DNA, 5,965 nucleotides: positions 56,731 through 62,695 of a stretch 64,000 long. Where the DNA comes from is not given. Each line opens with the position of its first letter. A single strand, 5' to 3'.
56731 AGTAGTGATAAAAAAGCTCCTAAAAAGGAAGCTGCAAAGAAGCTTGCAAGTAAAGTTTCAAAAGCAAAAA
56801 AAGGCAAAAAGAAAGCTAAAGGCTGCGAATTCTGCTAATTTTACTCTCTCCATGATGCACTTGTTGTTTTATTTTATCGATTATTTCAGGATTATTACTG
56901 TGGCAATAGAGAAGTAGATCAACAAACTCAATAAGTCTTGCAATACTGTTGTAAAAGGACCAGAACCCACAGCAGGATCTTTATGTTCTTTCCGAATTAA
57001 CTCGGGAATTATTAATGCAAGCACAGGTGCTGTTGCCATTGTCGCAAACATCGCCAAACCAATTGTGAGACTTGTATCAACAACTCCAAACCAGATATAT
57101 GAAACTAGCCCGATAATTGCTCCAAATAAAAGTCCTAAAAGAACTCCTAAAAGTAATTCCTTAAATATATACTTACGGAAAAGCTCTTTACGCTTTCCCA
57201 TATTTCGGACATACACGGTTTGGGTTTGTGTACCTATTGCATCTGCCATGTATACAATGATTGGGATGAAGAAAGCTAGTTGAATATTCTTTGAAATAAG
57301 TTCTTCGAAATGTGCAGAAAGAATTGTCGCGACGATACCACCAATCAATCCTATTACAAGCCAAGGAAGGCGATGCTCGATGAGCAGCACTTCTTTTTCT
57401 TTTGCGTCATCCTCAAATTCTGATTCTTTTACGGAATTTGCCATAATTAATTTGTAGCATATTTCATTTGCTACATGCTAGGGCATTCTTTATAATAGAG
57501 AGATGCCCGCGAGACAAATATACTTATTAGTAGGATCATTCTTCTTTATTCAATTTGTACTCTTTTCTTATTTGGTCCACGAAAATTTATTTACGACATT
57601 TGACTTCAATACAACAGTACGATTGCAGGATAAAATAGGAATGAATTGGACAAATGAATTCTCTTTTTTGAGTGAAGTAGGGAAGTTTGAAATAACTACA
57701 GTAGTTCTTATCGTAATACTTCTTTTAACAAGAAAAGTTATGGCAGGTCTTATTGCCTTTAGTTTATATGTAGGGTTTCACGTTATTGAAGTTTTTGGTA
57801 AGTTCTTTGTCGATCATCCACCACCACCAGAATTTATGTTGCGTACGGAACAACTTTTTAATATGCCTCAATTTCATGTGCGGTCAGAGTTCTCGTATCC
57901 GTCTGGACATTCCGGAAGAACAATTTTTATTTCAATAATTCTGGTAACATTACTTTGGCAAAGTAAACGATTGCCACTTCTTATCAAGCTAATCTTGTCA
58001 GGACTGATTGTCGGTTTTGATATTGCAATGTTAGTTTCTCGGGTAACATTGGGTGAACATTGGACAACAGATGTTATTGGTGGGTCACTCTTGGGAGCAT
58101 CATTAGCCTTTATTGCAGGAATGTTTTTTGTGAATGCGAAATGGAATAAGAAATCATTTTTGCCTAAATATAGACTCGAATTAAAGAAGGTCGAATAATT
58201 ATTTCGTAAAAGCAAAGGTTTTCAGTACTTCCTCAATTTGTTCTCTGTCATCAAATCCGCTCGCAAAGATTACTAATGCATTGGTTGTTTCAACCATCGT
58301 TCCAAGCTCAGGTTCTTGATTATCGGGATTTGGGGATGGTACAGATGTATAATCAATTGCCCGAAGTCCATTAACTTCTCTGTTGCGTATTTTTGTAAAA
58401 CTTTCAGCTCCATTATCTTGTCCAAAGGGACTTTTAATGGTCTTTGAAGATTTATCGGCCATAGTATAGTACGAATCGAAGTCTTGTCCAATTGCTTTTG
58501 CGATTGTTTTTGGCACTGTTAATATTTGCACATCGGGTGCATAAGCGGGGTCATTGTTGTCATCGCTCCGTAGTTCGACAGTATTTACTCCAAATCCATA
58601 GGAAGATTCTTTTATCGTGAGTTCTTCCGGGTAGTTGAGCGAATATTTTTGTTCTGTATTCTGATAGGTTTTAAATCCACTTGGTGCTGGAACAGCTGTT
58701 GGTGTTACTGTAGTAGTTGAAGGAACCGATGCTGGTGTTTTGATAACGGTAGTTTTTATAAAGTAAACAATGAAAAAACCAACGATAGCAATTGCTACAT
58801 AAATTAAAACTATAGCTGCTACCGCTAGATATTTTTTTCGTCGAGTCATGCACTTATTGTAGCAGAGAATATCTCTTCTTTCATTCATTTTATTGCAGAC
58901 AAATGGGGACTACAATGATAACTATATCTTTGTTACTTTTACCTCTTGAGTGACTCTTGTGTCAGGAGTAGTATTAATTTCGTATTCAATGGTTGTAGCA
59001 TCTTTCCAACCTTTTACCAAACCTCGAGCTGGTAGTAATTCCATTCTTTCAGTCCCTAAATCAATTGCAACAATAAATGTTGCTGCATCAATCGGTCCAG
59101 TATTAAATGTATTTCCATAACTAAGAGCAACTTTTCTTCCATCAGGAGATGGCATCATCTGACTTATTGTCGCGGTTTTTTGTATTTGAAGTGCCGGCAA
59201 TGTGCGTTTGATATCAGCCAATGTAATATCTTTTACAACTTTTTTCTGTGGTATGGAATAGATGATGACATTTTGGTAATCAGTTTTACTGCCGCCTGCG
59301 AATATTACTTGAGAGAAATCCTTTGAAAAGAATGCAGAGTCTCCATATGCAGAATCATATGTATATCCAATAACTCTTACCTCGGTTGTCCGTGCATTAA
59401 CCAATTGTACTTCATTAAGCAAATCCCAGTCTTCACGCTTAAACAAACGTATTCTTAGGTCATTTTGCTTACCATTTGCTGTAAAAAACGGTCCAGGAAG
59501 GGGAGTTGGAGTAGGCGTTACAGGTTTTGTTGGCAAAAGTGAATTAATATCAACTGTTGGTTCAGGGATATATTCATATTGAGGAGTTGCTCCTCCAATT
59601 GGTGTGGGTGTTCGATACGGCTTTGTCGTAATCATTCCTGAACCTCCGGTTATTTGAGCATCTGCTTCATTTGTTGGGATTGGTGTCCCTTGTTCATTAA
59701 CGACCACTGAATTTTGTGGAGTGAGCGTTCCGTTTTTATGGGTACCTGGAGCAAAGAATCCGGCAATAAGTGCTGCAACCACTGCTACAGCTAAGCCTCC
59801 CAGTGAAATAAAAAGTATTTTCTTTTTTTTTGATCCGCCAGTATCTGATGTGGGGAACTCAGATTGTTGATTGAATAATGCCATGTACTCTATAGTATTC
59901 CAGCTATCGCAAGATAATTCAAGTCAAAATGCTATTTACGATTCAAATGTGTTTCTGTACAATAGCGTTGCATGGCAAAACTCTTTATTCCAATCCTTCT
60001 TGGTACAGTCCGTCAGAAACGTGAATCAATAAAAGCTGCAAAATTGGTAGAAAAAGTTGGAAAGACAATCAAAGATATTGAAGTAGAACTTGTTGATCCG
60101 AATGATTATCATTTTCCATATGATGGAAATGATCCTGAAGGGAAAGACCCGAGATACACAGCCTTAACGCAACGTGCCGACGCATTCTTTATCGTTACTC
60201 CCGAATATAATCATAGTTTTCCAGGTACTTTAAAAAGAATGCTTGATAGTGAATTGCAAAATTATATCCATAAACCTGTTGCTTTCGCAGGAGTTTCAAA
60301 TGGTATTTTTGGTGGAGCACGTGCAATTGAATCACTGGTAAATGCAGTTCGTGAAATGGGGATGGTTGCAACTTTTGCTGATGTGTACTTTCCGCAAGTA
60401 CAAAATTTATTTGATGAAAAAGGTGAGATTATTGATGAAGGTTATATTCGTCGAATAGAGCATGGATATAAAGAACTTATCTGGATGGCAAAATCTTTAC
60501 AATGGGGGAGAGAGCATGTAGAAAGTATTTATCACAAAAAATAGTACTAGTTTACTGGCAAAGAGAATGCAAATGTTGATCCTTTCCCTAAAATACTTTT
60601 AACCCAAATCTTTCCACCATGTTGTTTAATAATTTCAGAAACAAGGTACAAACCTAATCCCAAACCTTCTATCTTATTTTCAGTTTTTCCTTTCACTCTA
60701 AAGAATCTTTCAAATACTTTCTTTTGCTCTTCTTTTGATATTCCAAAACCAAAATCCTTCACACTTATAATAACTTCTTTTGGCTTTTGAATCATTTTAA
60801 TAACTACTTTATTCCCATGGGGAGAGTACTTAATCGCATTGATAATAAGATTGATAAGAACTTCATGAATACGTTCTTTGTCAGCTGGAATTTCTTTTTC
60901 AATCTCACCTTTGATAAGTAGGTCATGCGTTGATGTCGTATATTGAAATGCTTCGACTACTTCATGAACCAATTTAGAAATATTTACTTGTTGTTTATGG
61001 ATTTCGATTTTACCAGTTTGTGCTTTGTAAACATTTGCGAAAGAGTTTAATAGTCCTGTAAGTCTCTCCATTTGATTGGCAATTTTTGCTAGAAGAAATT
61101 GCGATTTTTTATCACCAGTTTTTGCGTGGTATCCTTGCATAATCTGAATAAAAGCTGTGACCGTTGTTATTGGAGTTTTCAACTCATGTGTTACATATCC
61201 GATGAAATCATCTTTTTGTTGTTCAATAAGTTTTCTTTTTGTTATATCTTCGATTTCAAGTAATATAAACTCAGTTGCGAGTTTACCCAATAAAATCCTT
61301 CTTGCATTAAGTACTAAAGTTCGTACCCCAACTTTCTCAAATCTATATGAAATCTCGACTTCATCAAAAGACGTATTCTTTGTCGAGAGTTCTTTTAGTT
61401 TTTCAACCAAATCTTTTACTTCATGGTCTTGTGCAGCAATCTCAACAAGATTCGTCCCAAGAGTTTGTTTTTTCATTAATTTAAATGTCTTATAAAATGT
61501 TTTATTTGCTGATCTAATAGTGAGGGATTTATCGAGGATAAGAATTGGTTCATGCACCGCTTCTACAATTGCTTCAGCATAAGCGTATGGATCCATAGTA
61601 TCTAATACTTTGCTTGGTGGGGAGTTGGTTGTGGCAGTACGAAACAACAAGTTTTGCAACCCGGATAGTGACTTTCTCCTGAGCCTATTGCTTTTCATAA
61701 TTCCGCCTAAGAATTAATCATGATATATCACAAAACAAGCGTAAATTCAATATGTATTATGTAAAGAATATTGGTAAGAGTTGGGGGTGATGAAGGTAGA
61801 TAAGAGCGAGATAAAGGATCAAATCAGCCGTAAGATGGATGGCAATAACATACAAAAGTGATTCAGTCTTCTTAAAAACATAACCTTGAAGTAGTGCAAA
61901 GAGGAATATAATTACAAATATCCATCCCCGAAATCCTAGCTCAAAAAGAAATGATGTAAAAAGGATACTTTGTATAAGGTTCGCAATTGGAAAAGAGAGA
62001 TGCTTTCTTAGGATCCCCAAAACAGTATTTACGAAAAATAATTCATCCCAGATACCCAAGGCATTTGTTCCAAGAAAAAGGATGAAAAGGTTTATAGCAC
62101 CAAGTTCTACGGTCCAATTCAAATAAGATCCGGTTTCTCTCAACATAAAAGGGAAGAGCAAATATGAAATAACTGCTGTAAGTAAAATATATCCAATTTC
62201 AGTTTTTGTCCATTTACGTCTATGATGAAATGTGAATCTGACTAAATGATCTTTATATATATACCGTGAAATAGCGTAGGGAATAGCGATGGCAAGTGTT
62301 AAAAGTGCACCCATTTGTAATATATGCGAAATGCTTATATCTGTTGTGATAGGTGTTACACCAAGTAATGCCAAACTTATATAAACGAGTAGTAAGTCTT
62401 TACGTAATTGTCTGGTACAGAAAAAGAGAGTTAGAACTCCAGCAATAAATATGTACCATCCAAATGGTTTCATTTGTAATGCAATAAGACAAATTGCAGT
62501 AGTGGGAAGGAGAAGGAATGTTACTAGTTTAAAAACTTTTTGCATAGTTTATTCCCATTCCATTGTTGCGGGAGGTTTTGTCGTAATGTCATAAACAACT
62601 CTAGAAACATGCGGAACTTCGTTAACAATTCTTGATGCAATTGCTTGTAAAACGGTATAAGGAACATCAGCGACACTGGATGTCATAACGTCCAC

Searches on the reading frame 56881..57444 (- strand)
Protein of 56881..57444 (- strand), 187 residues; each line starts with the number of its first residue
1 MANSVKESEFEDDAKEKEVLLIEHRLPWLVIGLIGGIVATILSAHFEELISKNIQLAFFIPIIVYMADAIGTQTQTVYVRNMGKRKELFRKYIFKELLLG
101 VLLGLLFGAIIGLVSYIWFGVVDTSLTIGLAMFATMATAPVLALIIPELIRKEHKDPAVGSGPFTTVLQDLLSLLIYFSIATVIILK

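Call 46: search_protein_families(library=pfam, proteins=[window:56881-57444:-], max_evalue=0.001)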
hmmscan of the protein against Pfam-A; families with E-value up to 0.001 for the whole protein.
window:56881-57444:- (187 aa): 1 family
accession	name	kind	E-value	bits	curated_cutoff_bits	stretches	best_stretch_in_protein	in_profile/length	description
PF01769.21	MgtE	-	2.3e-24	86.5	27.6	1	60-180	1-125/125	Divalent cation transporter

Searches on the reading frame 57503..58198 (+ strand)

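Call 46: search_protein_families(library=pfam, proteins=[window:57503-58198:+], max_evalue=0.001)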
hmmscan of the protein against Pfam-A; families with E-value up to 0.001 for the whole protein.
window:57503-58198:+ (231 aa): 2 families
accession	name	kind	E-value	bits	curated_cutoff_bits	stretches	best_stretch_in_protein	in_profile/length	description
PF01569.27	PAP2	-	4.1e-15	56.1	27.2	1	86-205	7-121/130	PAP2 superfamily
PF14378.12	PAP2_3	-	0.00028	21.2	27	1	64-199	41-185/190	PAP2 superfamily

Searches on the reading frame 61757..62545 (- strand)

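Call 46: search_protein_families(library=pfam, proteins=[window:61757-62545:-], max_evalue=0.001)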
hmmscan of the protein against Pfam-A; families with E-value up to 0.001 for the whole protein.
window:61757-62545:- (262 aa): 1 family
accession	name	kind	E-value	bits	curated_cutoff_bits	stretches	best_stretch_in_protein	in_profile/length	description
PF02517.21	Rce1-like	-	9.8e-10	39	22.4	1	153-242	5-92/93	Type II CAAX prenyl endopeptidase Rce1-like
